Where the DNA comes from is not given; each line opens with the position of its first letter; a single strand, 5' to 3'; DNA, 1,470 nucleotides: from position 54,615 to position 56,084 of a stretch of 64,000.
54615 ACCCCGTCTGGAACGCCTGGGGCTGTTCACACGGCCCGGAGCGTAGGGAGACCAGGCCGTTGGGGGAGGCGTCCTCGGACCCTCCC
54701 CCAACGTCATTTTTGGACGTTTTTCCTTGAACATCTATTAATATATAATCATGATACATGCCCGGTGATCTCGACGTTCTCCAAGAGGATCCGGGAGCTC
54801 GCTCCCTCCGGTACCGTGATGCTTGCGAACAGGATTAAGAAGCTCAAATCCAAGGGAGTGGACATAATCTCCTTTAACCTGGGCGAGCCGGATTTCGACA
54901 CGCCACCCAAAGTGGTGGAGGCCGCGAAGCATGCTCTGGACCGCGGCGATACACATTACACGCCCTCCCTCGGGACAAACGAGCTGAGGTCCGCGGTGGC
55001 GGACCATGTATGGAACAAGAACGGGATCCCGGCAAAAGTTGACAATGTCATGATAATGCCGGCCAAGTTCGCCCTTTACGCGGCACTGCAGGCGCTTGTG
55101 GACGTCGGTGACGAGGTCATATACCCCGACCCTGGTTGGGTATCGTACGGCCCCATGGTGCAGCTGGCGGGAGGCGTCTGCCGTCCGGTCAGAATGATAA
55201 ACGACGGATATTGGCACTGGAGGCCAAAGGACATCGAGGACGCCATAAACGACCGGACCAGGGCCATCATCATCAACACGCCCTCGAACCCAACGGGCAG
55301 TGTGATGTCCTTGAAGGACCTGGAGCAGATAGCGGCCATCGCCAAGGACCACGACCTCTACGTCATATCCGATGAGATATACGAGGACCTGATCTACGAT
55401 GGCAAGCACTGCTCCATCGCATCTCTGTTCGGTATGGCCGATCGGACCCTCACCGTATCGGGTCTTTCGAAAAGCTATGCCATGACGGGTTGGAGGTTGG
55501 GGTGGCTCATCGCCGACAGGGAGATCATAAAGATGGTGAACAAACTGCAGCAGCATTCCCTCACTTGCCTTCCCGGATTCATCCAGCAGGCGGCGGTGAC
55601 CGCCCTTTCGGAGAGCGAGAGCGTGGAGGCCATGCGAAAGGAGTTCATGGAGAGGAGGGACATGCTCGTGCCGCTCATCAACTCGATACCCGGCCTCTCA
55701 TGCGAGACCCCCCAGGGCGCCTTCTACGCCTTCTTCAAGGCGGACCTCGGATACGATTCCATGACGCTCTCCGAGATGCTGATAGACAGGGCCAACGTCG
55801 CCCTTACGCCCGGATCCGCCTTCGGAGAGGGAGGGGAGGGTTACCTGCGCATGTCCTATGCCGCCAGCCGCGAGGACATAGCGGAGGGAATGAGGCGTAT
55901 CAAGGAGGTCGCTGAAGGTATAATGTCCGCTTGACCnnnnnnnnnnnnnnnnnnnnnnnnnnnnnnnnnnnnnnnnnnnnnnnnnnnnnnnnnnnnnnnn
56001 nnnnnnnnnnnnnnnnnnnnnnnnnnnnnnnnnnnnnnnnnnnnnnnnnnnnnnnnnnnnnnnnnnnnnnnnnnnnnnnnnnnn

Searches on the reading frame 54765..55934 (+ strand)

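Call 70: search_protein_families(library=pfam, proteins=[window:54765-55934:+], max_evalue=0.0001)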
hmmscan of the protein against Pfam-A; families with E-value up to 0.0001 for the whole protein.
window:54765-55934:+ (389 aa): 4 families
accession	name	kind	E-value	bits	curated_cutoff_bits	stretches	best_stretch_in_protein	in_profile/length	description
PF00155.27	Aminotran_1_2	-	3.7e-71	240.6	19.7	1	33-379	2-361/361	Aminotransferase class I and II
PF01041.23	DegT_DnrJ_EryC1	-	9e-11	42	19.8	1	103-203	51-145/360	DegT/DnrJ/EryC1/StrS aminotransferase family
PF01053.26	Cys_Met_Meta_PP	-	8.2e-08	31.6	27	1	103-204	79-174/381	Cys/Met metabolism PLP-dependent enzyme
PF01212.27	Beta_elim_lyase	-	1.8e-06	27.9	27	1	50-283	14-246/288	Beta-eliminating lyase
